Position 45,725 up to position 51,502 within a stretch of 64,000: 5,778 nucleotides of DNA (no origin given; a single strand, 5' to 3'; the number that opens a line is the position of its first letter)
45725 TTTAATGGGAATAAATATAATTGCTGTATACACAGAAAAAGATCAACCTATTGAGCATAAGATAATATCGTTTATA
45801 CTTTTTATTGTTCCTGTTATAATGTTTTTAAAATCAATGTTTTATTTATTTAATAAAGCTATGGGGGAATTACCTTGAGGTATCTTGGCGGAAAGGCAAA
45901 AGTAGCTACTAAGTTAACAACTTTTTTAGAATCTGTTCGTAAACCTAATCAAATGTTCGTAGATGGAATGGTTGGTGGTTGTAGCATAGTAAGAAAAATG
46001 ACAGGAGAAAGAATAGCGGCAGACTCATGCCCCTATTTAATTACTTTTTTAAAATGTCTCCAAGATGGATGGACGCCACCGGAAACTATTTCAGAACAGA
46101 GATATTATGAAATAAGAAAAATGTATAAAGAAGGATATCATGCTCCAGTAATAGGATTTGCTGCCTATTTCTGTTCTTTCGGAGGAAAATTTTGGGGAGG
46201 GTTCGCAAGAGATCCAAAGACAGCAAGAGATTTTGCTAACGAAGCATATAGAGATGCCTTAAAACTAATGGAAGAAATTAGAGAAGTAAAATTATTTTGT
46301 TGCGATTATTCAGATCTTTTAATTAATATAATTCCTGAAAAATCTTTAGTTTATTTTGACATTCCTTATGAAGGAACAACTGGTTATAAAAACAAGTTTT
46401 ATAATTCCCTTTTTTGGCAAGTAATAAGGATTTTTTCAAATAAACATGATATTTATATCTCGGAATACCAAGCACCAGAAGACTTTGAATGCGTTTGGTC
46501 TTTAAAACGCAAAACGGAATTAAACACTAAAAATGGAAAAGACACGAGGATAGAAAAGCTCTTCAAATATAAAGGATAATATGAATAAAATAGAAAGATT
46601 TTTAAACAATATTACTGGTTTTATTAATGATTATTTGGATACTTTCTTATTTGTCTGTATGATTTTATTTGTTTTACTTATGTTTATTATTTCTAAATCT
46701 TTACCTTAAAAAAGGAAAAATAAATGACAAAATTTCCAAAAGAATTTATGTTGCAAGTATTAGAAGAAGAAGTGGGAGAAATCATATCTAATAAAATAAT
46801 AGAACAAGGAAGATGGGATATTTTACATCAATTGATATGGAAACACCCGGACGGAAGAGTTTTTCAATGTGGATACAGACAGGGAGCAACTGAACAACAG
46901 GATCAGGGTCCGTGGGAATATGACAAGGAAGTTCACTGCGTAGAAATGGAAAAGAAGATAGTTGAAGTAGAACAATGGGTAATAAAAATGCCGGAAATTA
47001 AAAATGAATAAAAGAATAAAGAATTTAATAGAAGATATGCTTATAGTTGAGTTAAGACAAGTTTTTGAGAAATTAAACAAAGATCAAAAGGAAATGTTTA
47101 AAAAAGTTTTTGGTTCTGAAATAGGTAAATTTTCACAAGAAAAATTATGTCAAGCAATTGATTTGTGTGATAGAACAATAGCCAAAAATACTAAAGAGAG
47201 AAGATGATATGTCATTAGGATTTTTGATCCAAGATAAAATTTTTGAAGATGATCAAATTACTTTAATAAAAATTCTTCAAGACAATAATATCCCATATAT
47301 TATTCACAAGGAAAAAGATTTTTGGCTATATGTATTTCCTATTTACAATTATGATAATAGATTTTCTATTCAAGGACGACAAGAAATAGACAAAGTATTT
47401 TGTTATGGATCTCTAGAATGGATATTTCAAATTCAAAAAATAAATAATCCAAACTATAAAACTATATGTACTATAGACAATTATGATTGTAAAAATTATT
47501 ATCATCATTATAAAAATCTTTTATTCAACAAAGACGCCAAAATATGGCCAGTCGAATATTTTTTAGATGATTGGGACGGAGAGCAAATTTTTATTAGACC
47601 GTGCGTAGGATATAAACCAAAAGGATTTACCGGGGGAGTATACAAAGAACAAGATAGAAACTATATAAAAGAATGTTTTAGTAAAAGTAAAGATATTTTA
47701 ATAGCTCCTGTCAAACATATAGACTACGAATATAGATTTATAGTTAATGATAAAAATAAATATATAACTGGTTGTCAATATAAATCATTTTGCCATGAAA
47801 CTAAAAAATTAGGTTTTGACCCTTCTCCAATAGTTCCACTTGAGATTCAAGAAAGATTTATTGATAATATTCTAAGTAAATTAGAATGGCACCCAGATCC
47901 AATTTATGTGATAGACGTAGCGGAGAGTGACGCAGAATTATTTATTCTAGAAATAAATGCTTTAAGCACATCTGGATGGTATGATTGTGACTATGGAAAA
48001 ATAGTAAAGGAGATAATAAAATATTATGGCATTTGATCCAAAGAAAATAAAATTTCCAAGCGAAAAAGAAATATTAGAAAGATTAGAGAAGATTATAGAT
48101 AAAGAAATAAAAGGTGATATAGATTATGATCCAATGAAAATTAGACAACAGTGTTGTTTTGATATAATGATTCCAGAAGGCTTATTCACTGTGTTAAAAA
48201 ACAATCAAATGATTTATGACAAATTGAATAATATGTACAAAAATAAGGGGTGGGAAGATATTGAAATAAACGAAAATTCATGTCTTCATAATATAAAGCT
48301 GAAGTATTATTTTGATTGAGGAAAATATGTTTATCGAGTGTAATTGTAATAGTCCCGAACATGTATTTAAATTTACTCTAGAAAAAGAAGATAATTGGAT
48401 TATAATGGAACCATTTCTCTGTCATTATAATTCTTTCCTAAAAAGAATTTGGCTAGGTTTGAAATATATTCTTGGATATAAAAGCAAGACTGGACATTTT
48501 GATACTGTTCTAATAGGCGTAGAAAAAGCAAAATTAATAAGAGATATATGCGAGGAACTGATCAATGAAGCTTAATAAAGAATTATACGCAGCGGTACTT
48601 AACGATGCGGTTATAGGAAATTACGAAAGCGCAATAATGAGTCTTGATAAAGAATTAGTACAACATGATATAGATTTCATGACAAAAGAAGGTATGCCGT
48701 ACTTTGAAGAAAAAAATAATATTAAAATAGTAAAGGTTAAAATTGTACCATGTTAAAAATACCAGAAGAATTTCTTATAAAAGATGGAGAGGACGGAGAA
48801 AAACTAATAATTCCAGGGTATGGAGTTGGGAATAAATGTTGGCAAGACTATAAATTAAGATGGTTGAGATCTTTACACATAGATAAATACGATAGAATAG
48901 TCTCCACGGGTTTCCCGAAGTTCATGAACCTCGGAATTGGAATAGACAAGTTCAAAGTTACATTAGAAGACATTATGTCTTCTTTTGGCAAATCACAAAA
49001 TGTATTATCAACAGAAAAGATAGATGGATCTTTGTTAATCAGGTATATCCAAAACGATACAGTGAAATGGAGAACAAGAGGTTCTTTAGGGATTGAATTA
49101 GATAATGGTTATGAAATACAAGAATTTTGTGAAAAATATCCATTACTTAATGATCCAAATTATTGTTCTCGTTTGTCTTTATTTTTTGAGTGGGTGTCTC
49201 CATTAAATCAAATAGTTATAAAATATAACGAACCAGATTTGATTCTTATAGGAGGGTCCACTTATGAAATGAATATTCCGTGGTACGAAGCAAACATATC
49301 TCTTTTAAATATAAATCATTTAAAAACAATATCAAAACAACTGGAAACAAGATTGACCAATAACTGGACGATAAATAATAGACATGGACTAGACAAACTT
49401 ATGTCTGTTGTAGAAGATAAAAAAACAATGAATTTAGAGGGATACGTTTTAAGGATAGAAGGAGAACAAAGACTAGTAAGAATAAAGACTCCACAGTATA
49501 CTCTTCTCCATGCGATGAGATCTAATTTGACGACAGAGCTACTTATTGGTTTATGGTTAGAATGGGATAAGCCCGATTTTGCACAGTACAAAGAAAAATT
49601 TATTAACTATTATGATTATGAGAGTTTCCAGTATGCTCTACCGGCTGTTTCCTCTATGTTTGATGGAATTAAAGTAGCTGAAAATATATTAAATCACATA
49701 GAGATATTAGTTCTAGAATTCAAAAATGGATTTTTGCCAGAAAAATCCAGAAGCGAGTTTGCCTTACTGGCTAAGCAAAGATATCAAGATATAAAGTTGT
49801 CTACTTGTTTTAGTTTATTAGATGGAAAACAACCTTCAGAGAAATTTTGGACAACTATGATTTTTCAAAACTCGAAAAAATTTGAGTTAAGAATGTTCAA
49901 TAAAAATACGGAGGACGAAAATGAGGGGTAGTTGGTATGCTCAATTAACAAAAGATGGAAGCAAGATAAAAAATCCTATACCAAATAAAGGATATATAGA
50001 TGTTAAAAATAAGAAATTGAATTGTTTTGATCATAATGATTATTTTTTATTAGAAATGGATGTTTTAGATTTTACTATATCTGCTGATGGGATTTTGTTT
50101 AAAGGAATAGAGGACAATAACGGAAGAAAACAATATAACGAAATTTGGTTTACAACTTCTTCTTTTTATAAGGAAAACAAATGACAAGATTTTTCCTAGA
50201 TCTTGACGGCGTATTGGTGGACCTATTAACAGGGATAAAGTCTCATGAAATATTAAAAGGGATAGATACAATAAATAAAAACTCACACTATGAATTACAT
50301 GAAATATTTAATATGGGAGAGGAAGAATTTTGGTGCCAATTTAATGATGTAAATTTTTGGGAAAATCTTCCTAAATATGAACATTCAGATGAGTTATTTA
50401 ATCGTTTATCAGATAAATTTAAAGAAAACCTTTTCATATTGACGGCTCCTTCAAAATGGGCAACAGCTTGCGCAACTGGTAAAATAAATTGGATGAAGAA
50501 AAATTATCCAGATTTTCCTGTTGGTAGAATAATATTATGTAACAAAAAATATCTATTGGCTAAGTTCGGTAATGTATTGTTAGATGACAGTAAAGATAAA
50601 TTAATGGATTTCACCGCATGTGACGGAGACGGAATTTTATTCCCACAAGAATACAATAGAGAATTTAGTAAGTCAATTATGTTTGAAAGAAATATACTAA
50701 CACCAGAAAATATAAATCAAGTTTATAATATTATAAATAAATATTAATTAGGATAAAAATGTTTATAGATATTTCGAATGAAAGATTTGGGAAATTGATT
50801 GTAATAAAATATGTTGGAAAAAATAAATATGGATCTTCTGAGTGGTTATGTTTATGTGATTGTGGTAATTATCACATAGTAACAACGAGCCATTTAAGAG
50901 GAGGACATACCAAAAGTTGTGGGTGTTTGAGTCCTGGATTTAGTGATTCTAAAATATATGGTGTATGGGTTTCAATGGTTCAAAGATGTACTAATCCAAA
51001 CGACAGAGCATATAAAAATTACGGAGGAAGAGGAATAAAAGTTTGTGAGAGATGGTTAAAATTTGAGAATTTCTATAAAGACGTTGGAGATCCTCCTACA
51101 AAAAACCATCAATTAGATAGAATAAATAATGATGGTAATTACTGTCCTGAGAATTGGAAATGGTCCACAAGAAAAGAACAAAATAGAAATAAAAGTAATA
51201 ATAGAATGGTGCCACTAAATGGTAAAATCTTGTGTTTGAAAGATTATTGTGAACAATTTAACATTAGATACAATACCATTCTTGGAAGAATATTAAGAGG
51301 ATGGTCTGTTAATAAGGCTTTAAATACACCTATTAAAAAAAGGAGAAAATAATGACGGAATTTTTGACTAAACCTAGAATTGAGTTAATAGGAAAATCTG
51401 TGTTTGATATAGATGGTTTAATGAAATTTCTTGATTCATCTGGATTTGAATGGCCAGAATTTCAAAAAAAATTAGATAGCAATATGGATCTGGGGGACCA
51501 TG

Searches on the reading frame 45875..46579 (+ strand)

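Call 91: search_protein_families(library=pfam, proteins=[window:45875-46579:+], max_evalue=0.001)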
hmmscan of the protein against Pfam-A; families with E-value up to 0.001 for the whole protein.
window:45875-46579:+ (234 aa): 1 family
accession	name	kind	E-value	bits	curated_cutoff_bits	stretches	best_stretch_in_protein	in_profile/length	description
PF02086.21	MethyltransfD12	-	2.8e-08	34.3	22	0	3-76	1-74/253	D12 class N6 adenine-specific DNA methyltransferase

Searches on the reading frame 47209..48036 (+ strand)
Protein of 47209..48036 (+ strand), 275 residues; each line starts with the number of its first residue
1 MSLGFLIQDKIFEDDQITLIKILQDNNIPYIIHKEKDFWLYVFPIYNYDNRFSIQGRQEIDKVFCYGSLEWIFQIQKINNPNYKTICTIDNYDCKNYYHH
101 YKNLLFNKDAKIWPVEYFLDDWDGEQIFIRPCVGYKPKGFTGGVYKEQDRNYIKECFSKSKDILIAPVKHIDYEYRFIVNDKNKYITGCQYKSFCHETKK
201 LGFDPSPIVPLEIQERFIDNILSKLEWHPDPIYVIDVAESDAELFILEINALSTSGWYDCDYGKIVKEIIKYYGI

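Call 70: search_protein_families(library=phrogs, proteins=[window:47209-48036:+], max_evalue=0.001)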
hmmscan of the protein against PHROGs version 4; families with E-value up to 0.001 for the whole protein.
window:47209-48036:+ (275 aa): 1 family
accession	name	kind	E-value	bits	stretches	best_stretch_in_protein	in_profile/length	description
phrog_7313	-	unknown function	2.2e-29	103.8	1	2-273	2-261/264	-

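Call 104: search_dna_similar(query=window:47209-48036:+, collection=phages, mode=protein, max_evalue=0.00001, max_rows=15)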
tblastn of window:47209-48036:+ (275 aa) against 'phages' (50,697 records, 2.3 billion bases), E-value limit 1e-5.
Records with a match: 10; places in all: 10; records where one place covers at least 80% of the query: 6.
Best place of each record, by identity: <60% 10.
By first word of the organism name: Yersinia 4; Stenotrophomonas 2; uncultured 1; Tunturiibacter 1; Xanthomonas 1; Ralstonia 1.
By host as written in the record: - 5; Tunturiibacter psychrotolerans X4BP1 1; Stenotrophomonas maltophilia SRM01 1; Stenotrophomonas maltophilia 1; Xanthomonas sp. 1; Ralstonia solanacearum 1.
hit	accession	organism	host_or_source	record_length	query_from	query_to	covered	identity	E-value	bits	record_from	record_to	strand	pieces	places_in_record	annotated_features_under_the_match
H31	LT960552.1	Yersinia phage fHe-Yen9-03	-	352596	1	271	99%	27.0%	2e-7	58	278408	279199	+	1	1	g390: hypothetical protein | g389: hypothetical protein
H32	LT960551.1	Yersinia phage fHe-Yen9-04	-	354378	1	271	99%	25.6%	5e-6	54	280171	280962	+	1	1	g385: hypothetical protein | g384: hypothetical protein | g385: ribosome_binding_site | g386: hypothetical protein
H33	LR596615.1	Yersinia phage fHe-Yen9-04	-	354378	1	271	99%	25.6%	5e-6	54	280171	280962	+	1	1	g385: hypothetical protein | g384: hypothetical protein | g385: ribosome_binding_site | g386: hypothetical protein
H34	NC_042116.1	Yersinia phage fHe-Yen9-04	-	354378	1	271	99%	25.6%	5e-6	54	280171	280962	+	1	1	g385: hypothetical protein | g384: hypothetical protein | g385: ribosome_binding_site | g386: hypothetical protein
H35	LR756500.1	uncultured phage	metagenomic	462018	1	271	99%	25.2%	3e-8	60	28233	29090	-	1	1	record has no annotation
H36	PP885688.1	Tunturiibacter phage Tunturi_5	Tunturiibacter psychrotolerans X4BP1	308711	2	269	97%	24.6%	3e-9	63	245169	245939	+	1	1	ribosomal protein S6 glutaminyl transferase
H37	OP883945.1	Stenotrophomonas phage CM1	Stenotrophomonas maltophilia SRM01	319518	63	272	76%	27.0%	1e-9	64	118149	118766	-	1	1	record has no annotation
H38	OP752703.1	Stenotrophomonas phage RAS14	Stenotrophomonas maltophilia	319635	63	272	76%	27.0%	1e-9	64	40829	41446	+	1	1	hypothetical protein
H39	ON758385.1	Xanthomonas phage BUDD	Xanthomonas sp.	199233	117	272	57%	30.7%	5e-8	60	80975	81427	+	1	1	ATP-grasp domain-containing protein | hypothetical protein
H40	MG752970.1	Ralstonia phage RsoM2USA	Ralstonia solanacearum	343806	125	273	54%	29.9%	3e-7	57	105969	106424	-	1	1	hypothetical protein (x2)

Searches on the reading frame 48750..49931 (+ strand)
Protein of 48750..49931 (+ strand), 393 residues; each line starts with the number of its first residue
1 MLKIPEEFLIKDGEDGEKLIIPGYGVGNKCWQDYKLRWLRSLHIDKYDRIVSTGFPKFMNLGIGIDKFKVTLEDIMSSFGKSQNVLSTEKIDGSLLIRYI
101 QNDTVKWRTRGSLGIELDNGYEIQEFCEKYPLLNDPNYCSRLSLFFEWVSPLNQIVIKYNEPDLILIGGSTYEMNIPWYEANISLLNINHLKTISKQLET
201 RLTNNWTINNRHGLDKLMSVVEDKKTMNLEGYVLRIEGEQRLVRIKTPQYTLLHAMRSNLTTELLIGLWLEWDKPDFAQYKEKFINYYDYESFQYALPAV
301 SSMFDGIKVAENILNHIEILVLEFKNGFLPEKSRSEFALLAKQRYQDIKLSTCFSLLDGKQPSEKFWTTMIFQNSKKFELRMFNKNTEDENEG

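Call 10: search_protein_families(library=pfam, proteins=[window:48750-49931:+], max_evalue=0.001)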
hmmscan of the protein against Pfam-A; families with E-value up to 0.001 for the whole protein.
window:48750-49931:+ (393 aa): 1 family
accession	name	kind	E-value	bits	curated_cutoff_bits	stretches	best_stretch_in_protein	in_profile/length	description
PF09511.15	RNA_lig_T4_1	-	3.2e-10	40.7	28.3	1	40-248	3-225/227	RNA ligase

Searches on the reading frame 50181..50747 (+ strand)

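Call 91: search_protein_families(library=pfam, proteins=[window:50181-50747:+], max_evalue=0.001)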
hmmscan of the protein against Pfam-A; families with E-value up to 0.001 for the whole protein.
window:50181-50747:+ (188 aa): 1 family
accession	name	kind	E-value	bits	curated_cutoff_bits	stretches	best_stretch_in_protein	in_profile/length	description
PF06941.18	NT5C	-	3.6e-12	47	24.8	1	5-163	5-159/180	5' nucleotidase, deoxy (Pyrimidine), cytosolic type C protein (NT5C)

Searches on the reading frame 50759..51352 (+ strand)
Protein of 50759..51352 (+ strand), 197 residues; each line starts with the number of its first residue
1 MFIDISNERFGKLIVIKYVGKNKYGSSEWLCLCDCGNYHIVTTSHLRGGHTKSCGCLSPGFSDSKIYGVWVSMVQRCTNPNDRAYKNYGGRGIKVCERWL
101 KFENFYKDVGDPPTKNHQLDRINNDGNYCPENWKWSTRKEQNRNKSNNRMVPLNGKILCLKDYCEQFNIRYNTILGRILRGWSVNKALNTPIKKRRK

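Call 70: search_protein_families(library=phrogs, proteins=[window:50759-51352:+], max_evalue=0.001)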
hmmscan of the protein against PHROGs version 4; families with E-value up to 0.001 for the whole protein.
window:50759-51352:+ (197 aa): 6 families
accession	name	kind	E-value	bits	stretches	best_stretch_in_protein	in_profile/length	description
phrog_374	-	DNA, RNA and nucleotide metabolism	3.4e-71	241.8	1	1-197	193-405/617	HNH endonuclease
phrog_3377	-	DNA, RNA and nucleotide metabolism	1.3e-53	182.7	1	61-196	9-145/196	HNH endonuclease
phrog_8790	-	DNA, RNA and nucleotide metabolism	2.2e-36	127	1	60-154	19-112/241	restriction endonuclease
phrog_2081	-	DNA, RNA and nucleotide metabolism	5.6e-27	95.9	1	62-153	101-203/433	HNH endonuclease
phrog_953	-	DNA, RNA and nucleotide metabolism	7.3e-16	59.5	1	64-132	222-292/420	HNH endonuclease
phrog_1065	-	unknown function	0.00064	20.6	1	160-196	60-96/192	-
